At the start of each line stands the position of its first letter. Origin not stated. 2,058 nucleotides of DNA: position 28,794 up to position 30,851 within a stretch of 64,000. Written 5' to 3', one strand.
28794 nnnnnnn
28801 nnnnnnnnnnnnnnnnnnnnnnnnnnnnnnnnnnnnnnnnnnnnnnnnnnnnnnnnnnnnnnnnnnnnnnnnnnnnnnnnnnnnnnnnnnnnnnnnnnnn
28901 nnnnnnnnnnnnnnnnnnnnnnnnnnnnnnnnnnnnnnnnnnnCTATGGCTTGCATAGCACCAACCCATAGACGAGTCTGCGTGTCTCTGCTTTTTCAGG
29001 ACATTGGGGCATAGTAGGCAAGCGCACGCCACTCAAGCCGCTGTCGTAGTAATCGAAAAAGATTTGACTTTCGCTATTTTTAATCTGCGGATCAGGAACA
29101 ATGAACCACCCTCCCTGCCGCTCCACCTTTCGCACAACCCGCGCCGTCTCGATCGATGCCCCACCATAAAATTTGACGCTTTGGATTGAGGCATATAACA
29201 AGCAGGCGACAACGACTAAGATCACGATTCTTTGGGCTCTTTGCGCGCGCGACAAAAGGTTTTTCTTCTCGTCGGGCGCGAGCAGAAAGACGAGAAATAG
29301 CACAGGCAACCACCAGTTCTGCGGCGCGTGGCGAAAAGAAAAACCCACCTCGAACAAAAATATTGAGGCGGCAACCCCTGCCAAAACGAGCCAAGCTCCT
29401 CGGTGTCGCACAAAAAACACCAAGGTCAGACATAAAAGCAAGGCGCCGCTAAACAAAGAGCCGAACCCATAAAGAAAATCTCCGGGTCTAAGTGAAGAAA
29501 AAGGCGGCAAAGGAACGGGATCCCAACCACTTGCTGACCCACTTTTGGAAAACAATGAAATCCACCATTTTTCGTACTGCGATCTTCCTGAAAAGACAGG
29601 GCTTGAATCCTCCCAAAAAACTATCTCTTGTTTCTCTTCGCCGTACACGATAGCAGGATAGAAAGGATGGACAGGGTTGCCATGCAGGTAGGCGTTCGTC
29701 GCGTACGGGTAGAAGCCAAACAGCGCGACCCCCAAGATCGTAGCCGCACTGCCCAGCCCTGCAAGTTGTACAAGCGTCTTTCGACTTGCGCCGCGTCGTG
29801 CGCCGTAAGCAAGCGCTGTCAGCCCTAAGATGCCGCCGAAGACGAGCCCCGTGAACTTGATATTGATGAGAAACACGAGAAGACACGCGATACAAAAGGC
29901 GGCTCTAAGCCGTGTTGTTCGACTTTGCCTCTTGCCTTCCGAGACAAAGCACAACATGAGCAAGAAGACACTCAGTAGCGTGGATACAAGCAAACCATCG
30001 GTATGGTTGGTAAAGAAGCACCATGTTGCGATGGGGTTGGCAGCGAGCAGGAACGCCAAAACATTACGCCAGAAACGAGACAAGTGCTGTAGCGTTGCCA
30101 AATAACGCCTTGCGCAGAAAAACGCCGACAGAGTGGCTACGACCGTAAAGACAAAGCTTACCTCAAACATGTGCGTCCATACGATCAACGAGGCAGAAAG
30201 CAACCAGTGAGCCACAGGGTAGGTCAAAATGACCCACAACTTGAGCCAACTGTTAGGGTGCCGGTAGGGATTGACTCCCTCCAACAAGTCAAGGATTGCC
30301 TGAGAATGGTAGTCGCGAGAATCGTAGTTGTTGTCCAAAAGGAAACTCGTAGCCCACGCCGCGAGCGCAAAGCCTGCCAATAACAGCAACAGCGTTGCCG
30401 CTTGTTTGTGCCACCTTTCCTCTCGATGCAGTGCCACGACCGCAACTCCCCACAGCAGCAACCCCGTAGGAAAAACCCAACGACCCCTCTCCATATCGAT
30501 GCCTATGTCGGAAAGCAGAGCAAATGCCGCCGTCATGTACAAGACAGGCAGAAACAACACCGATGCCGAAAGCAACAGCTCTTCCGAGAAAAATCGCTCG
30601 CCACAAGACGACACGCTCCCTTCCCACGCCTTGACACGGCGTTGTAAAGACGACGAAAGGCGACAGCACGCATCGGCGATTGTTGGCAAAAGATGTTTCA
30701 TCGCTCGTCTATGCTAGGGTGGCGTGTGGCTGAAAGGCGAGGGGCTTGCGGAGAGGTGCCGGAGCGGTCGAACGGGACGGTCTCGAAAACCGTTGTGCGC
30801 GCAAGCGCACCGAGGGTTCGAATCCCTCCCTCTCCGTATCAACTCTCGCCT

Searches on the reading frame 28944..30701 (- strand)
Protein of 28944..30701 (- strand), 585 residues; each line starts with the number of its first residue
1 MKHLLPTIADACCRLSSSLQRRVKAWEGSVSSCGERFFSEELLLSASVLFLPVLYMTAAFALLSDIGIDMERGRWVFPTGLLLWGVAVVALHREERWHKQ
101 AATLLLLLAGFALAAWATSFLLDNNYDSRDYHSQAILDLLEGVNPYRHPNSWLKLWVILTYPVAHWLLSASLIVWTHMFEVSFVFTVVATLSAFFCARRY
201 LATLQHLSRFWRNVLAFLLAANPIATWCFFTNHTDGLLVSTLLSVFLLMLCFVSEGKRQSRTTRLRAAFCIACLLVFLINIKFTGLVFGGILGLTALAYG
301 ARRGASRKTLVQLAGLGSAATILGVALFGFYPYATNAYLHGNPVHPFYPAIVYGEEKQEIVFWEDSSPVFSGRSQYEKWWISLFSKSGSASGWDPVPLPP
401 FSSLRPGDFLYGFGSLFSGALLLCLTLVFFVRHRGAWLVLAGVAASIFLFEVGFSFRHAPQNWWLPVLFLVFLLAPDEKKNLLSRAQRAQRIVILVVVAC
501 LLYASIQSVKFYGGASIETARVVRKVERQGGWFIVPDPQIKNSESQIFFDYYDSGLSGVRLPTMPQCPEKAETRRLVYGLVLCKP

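Call 4: search_protein_families(library=pfam, proteins=[window:28944-30701:-])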
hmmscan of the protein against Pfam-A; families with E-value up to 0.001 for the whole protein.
window:28944-30701:- (585 aa): 1 family
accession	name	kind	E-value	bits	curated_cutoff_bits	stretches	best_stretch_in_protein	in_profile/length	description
PF09913.15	DUF2142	-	0.00028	20.3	30.1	1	208-332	146-263/395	Predicted membrane protein (DUF2142)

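Call 5: search_protein_families(library=ncbifam, proteins=[window:28944-30701:-])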
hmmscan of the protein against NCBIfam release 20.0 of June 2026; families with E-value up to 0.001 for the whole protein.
window:28944-30701:- (585 aa): 0 families

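Call 19: find_homologous_proteins(query=window:28944-30701:-)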
Query window:28944-30701:- (585 aa): 72 proteins with E <= 0.001 among 8000 candidates.
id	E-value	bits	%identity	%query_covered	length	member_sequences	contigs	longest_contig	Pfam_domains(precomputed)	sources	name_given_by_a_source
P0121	0.0e+0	1332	100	100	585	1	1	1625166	-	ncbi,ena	-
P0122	3.1e-262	890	74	94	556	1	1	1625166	-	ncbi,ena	-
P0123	3.2e-257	873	72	94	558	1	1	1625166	-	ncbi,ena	-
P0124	3.5e-248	843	69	94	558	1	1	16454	-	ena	-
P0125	4.0e-243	826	69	94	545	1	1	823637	-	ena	-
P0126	7.3e-243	826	69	94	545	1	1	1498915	-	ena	-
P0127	1.8e-241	821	69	93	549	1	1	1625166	-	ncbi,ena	-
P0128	5.2e-240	816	66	100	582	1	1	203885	-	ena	-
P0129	1.4e-233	795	66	94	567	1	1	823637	-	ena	-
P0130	2.4e-232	791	64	100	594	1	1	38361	-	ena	-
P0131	3.8e-232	790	65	97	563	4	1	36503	-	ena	-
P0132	6.5e-232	789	64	97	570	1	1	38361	PF09913.16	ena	-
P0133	6.4e-231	786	66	94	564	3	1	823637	PF09913.16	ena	-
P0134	1.3e-228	779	66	94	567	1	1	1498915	-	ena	-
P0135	1.7e-227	775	65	94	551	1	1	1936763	PF09913.16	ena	-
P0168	9.0e-156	538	49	94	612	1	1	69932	-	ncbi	-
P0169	1.2e-155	538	45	98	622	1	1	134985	-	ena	-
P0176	2.1e-132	461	48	82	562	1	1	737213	-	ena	-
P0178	5.8e-131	456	43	94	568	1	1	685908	-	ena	-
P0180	1.5e-122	428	43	94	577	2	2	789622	-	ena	-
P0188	1.3e-19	88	30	73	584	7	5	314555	-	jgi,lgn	jgi:hypothetical protein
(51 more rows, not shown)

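Call 32: predict_structure(alignment_id=A1)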
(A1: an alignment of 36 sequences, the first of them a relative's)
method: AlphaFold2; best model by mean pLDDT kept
length: 585 residues; sequences in the alignment: 36
mean_pLDDT: 87.2   pTM: 0.89
mean pLDDT of the five models: 87.2, 85.9, 85.8, 85.0, 82.4
residues with pLDDT >= 90: 381; 70-90: 135; 50-70: 32; < 50: 37
segments of 3 or more residues with pLDDT < 50: 153-160, 331-339, 341-360
pLDDT, mean of each block of 10 residues (from residue 1): 68 82 70 72 97 95 82 91 98 95 97 96 91 89 76 49 84 95 97 98 94 98 95 93 98 89 95 94 85 97 95 96 79 48 40 43 76 91 89 86 88 93 94 94 93 87 97 89 76 96 95 93 95 93 88 94 95 89 95
secondary structure, 60 per line:
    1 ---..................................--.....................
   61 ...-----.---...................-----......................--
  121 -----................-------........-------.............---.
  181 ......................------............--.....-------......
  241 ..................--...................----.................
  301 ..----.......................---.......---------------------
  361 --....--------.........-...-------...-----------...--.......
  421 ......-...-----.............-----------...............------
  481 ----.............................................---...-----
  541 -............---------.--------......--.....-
elements in order: H4-37 H40-63 H73-91 H97-118 H126-140 H149-156 H164-176 H180-202 H209-220 H223-227 H235-258 H261-279 H284-302 H307-329 H333-339 H363-366 H375-383 E385-387 E395-397 H414-426 H436-448 H460-474 H485-529 E533-535 H542-553 E572-577 E580-584

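Call 59: find_encoding_contigs(protein=P0180, flank=10000, max_places=2)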
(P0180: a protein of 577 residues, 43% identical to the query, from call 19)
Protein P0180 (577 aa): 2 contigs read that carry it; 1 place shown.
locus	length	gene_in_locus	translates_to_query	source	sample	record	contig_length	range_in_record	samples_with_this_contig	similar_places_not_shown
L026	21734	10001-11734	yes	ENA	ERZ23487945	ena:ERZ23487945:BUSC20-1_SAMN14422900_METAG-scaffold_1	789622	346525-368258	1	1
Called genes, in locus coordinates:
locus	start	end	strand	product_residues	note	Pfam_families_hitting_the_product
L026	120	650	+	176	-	PF00903:Glyoxalase, PF13669:Glyoxalase_4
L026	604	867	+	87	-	PF07330:DUF1467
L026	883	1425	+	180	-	PF03352:Adenine_glyco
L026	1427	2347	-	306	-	PF01553:Acyltransferase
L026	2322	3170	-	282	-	PF13444:Acetyltransf_5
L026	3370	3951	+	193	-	-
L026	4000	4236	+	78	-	-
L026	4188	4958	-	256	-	PF02463:SMC_N (faint), PF00005:ABC_tran, PF13304:AAA_21 (faint)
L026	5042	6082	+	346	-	PF01297:ZnuA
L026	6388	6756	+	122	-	-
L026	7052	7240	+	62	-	-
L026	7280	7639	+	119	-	-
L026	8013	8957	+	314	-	-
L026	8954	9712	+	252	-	-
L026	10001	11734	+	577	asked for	-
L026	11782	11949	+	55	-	-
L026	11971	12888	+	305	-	PF02790:COX2_TM, PF00116:COX2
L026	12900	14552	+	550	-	PF00115:COX1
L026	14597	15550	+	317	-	PF01040:UbiA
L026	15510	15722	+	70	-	PF27516:YCO2 (weak)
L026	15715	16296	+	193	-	PF04442:CtaG_Cox11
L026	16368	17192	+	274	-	PF00510:COX3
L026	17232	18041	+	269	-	PF02104:SURF1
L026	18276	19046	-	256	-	PF13489:Methyltransf_23, PF08241:Methyltransf_11 (weak)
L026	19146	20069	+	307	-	PF00892:EamA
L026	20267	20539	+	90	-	-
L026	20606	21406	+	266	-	-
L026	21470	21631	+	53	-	-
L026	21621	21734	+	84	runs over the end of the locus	-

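Call 60: find_encoding_contigs(protein=P0178, flank=10000, max_places=2)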
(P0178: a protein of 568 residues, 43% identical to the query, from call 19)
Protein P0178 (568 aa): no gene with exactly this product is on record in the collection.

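Call 61: find_encoding_contigs(protein=P0188, flank=10000, max_places=2)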
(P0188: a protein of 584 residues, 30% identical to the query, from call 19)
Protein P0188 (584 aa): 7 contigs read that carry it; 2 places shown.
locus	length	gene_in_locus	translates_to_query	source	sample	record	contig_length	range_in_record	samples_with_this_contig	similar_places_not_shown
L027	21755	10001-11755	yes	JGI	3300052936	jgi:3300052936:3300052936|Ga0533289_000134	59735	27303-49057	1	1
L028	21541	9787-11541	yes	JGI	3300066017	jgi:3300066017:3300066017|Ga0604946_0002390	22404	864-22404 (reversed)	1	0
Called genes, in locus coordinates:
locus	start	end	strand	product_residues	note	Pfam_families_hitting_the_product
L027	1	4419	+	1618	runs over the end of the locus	PF04851:ResIII (weak), PF00270:DEAD, PF00271:Helicase_C, PF19306:WHD_Lhr, PF08494:DEAD_assoc, PF23236:WHD_2nd_Lhr, PF23235:WHD_3rd_Lhr, PF23234:WHD_4th_Lhr, +1 more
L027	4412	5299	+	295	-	PF01149:Fapy_DNA_glyco, PF06831:H2TH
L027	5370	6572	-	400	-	-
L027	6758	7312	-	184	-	PF00857:Isochorismatase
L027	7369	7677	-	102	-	-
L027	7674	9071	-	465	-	PF05977:MFS_3, PF07690:MFS_1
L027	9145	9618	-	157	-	PF22381:Staph_reg_Sar_Rot (weak), PF01047:MarR, PF12802:MarR_2, PF13463:HTH_27 (faint), PF13412:HTH_24 (faint)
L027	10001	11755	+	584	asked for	-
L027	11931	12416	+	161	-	PF01152:Bac_globin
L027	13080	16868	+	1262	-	PF13385:Laminin_G_3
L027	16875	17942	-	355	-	PF00156:Pribosyltran (weak)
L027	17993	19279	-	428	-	-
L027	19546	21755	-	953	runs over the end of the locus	PF12704:MacB_PCD, PF02687:FtsX, PF12704:MacB_PCD, PF02687:FtsX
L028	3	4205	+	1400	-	?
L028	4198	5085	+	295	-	PF01149:Fapy_DNA_glyco, PF06831:H2TH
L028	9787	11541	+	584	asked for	-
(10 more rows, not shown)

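Call 65: find_encoding_contigs(protein=P0169, flank=8000, max_places=1)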
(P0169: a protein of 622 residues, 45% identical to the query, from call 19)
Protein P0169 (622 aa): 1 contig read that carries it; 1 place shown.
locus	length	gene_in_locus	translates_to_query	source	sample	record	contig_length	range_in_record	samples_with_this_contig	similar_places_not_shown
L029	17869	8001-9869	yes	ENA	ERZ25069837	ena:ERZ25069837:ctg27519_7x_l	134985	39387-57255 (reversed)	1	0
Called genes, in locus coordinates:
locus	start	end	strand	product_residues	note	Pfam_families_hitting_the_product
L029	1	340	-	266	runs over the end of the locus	PF00950:ABC-3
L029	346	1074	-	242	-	PF00005:ABC_tran, PF13304:AAA_21 (faint)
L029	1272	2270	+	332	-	PF01297:ZnuA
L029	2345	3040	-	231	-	PF00926:DHBP_synthase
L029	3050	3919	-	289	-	PF01040:UbiA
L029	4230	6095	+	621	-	-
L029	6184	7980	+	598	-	-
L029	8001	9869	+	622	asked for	-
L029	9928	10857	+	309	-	PF02790:COX2_TM, PF00116:COX2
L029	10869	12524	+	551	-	PF00115:COX1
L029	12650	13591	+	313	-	PF01040:UbiA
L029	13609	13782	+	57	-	-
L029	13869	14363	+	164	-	PF04442:CtaG_Cox11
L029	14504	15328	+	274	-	PF00510:COX3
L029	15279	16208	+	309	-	PF02104:SURF1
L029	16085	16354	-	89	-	-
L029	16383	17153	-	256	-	PF13489:Methyltransf_23 (weak), PF08241:Methyltransf_11 (weak)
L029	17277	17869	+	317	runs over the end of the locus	PF00892:EamA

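Call 66: find_encoding_contigs(protein=P0176, flank=8000, max_places=1)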
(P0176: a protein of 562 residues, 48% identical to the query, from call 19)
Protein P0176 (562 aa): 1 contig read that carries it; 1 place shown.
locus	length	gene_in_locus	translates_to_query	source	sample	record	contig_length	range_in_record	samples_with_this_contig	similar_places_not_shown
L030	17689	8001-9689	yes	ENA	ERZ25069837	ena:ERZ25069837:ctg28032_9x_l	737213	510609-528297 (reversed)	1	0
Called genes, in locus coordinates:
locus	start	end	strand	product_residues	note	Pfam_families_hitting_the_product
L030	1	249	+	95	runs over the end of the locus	-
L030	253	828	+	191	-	PF03352:Adenine_glyco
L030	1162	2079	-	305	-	PF01553:Acyltransferase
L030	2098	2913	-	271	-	PF13444:Acetyltransf_5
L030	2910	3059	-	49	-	-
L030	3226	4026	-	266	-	PF00950:ABC-3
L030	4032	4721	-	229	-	PF00005:ABC_tran, PF13304:AAA_21 (faint)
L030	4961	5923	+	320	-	PF01297:ZnuA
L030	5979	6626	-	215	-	PF00926:DHBP_synthase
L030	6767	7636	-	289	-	PF01040:UbiA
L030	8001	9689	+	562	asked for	-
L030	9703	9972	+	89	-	-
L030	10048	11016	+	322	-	PF02790:COX2_TM, PF00116:COX2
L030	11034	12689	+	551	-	PF00115:COX1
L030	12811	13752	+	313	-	PF01040:UbiA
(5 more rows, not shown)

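Call 67: find_encoding_contigs(protein=P0168, flank=8000, max_places=1)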
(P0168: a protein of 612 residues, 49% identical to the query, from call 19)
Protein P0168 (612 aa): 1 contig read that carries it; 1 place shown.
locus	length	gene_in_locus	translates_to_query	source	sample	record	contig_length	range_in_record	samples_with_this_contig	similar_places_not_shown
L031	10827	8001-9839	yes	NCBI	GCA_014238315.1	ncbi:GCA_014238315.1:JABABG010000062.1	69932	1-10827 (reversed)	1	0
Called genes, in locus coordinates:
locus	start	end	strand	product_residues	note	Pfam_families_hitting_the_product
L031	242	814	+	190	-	PF03352:Adenine_glyco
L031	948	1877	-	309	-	PF01553:Acyltransferase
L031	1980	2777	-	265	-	PF13444:Acetyltransf_5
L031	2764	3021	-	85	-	-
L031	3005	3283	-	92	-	-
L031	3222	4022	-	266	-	PF00950:ABC-3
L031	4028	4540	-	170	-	PF00005:ABC_tran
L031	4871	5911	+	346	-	PF01297:ZnuA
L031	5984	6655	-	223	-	PF00926:DHBP_synthase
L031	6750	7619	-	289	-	PF01040:UbiA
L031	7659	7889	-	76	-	-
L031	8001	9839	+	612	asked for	-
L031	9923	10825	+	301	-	?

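Call 68: find_encoding_contigs(protein=P0125, flank=10000, max_places=1)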
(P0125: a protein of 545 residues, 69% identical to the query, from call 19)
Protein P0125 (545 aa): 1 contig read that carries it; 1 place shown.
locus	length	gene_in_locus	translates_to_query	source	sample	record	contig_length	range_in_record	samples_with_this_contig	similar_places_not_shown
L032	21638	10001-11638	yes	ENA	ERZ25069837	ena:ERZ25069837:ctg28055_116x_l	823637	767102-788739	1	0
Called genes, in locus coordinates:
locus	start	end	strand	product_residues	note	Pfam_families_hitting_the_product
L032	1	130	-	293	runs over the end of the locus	PF01553:Acyltransferase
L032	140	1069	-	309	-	PF13444:Acetyltransf_5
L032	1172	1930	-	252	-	PF00950:ABC-3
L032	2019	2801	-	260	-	PF00005:ABC_tran, PF13304:AAA_21 (faint)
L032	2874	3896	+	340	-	PF01297:ZnuA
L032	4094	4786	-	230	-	PF00926:DHBP_synthase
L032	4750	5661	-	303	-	PF01040:UbiA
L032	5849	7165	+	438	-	PF01565:FAD_binding_4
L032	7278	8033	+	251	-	PF00106:adh_short, PF08659:KR (weak), PF13561:adh_short_C2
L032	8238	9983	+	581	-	-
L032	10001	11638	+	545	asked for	-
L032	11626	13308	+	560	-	-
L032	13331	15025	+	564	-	PF09913:DUF2142 (weak)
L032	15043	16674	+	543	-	-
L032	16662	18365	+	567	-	-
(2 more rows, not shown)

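Call 69: find_encoding_contigs(protein=P0135, flank=10000, max_places=1)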
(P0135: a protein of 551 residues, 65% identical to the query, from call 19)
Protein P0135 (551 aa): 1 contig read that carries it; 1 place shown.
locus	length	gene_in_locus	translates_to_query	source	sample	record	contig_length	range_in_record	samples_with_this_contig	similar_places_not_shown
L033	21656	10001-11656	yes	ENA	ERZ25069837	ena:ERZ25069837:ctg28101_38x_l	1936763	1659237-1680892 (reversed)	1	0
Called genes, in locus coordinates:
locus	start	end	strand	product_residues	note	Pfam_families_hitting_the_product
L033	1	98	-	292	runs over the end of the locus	PF01553:Acyltransferase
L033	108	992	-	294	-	PF13444:Acetyltransf_5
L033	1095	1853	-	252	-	PF00950:ABC-3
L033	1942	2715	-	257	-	PF00005:ABC_tran, PF13304:AAA_21 (faint)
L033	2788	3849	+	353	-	PF01297:ZnuA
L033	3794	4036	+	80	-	-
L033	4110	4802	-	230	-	PF00926:DHBP_synthase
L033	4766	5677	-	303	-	PF01040:UbiA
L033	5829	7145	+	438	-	PF01565:FAD_binding_4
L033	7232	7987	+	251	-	PF00106:adh_short, PF08659:KR (weak), PF13561:adh_short_C2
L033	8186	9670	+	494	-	-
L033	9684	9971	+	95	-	-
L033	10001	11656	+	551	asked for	PF09913:DUF2142 (weak)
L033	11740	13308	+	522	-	PF09913:DUF2142 (weak)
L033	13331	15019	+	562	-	-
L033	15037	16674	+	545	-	-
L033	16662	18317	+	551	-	-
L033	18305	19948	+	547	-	PF09913:DUF2142 (weak)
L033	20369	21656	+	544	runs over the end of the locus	-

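Call 76: search_solved_structures(query=A1, max_evalue=10)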
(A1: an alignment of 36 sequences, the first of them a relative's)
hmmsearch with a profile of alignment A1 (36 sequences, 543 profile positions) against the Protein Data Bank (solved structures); distinct sequences matched with E-value up to 10: 0.

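Call 77: search_protein_families(library=pfam, alignment_id=A1, max_evalue=0.01)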
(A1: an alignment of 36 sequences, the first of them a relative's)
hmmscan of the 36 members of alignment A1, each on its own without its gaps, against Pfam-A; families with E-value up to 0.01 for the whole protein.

A. member 1, P0121 (585 aa): 1 family
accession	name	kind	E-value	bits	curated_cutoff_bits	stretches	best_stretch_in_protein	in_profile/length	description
PF09913.15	DUF2142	-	0.00028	20.3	30.1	1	208-332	146-263/395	Predicted membrane protein (DUF2142)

B. families by the number of members that match (of 36 scanned): 4 families
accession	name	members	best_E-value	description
PF09913.15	DUF2142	5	8.4e-08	Predicted membrane protein (DUF2142)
PF11992.13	TgpA_N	4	3.2e-05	TgpA N-terminal domain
PF13491.11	FtsK_4TM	1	0.0011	4TM region of DNA translocase FtsK/SpoIIIE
PF10233.14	Cg6151-P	1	0.0022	Uncharacterized conserved protein CG6151-P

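Call 96: fold_search(model_id=the predicted structure, library=pdb)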
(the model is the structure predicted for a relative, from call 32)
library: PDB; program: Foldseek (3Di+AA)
matches with E <= 10: 496; with E <= 0.001: 0
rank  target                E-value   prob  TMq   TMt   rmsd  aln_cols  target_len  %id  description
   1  8pn9_A                1.2e-03  1.00  0.41  0.37  13.6       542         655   12  Structure of human oligosaccharyltransferase OST-A complex bound to NGI-1 (released 2024-05-08)
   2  8if8_B                1.2e-03  1.00  0.41  0.39  11.9       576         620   12  Arabinosyltransferase AftA (released 2023-05-31)
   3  5f15                  1.4e-03  1.00  0.40  0.42  13.2       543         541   11  Crystal Structure of ArnT from Cupriavidus metallidurans bound to Undecaprenyl phosphate (released 2016-02-17)
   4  8if8_C                1.6e-03  1.00  0.40  0.40  14.2       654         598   12  Arabinosyltransferase AftA (released 2023-05-31)
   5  8age_A                2.9e-03  1.00  0.38  0.35  11.7       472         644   10  Structure of yeast oligosaccharylransferase complex with acceptor peptide bound (released 2022-12-07)
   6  8agc_A                3.5e-03  1.00  0.38  0.33  12.5       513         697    9  Structure of yeast oligosaccharylransferase complex with lipid-linked oligosaccharide and non-acceptor peptide bound (released 2022-12-07)
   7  7oci_F                4.6e-03  1.00  0.34  0.31  12.8       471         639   11  Cryo-EM structure of yeast Ost6p containing oligosaccharyltransferase complex (released 2022-02-16)
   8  7bvf_B                7.1e-03  1.00  0.34  0.21   9.7       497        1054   15  Cryo-EM structure of Mycobacterium tuberculosis arabinosyltransferase EmbA-EmbB-AcpM2 in complex with ethambutol (released 2020-04-29)
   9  7bvh_A                9.1e-03  1.00  0.36  0.23  16.9       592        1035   12  Crystal structure of arabinosyltransferase EmbC2-AcpM2 complex from Mycobacterium smegmatis complexed with di-arabinos (released 2020-04-29)
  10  6p25_B                9.5e-03  1.00  0.27  0.23   6.4       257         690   13  Structure of S. cerevisiae protein O-mannosyltransferase Pmt1-Pmt2 complex bound to the sugar donor and a peptide acce (released 2019-07-10)
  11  9s6r_A                1.0e-02  1.00  0.30  0.41  12.0       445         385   12  Ternary cryo-EM structure of yeast ALG3 with Dol25-PP-GlcNAc2Man5, Dol25-P-Man, and Fab (released 2026-03-18)
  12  9i5k_A                1.7e-02  1.00  0.39  0.45  10.1       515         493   12  Structure of the Chaetomium thermophilum Pmt4 homodimer (C2 symmetry) (released 2025-12-24)
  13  6ftg_5                2.2e-02  0.99  0.38  0.35  15.2       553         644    9  Subtomogram average of OST-containing ribosome-translocon complexes from canine rough microsomal membranes (released 2018-03-21)
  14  9s6t_A                3.1e-02  0.99  0.37  0.43   8.6       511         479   12  Ternary cryo-EM structure of chicken ALG12 with Dol25-PP-GlcNAc2Man7, Dol25-P-Man, and Fab (released 2026-03-18)
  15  6wbx                  4.2e-02  0.96  0.32  0.17  14.7       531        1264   12  Single-Particle Cryo-EM Structure of Arabinofuranosyltransferase AftD from Mycobacteria, Mutant R1389S Class 1 (released 2020-05-13)
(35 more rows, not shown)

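Call 101: search_protein_representatives(alignment_id=A1)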
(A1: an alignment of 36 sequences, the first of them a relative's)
Query: 36 sequences, 543 profile positions. Proteins with E-value up to 0.001 (for the whole library): 3482; up to 1e-10: 2846; up to 1e-30: 2108. The best 150 are listed.
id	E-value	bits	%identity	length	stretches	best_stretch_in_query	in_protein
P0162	2.8e-223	758.9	-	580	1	5-543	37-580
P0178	6.9e-209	711.4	-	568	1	3-542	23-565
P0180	1.1e-199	681.0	-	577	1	3-543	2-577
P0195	8.1e-172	589.1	-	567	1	8-534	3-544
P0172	4.2e-163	560.3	-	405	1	154-540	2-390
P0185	5.3e-158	543.5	-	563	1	6-541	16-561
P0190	2.8e-143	494.9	-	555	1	11-536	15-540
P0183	9.6e-139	479.9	-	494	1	10-355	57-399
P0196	2.9e-124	432.1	-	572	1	17-542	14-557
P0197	2.6e-120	419.1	-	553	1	13-524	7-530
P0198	3.4e-118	412.1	-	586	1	11-522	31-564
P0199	8.0e-118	410.9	-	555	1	15-543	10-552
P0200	2.1e-116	406.2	-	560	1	13-529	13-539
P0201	1.2e-115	403.7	-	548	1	14-521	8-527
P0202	9.0e-115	400.8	-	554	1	15-541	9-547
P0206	8.4e-114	397.6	-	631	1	17-523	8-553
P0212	8.1e-111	387.7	-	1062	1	21-528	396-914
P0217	6.9e-109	381.4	-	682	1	15-519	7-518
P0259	3.2e-103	362.6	-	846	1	20-531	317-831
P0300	4.4e-99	349.0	-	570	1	23-518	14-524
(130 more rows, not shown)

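Call 102: search_protein_families(library=pfam, proteins=[P0195, P0196, P0197, P0198, P0199, P0206, P0212, P0259, P0217, P0300], max_evalue=0.001)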
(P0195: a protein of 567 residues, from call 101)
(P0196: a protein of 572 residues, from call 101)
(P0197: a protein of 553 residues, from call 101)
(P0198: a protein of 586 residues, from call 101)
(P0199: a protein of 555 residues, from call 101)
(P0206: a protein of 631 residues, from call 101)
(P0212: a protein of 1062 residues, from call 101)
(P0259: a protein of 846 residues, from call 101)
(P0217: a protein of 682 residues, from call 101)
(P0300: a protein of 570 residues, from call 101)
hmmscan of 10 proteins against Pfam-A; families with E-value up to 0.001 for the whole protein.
P0195 (567 aa): 0 families

P0196 (572 aa): 0 families

P0197 (553 aa): 0 families

P0198 (586 aa): 0 families

P0199 (555 aa): 0 families

P0206 (631 aa): 0 families

P0212 (1062 aa): 1 family
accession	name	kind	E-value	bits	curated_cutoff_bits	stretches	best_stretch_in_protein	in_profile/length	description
PF01757.29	Acyl_transf_3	-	8.5e-20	71.5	31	1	19-340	4-322/326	Acyltransferase domain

P0259 (846 aa): 0 families

P0217 (682 aa): 0 families

P0300 (570 aa): 0 families
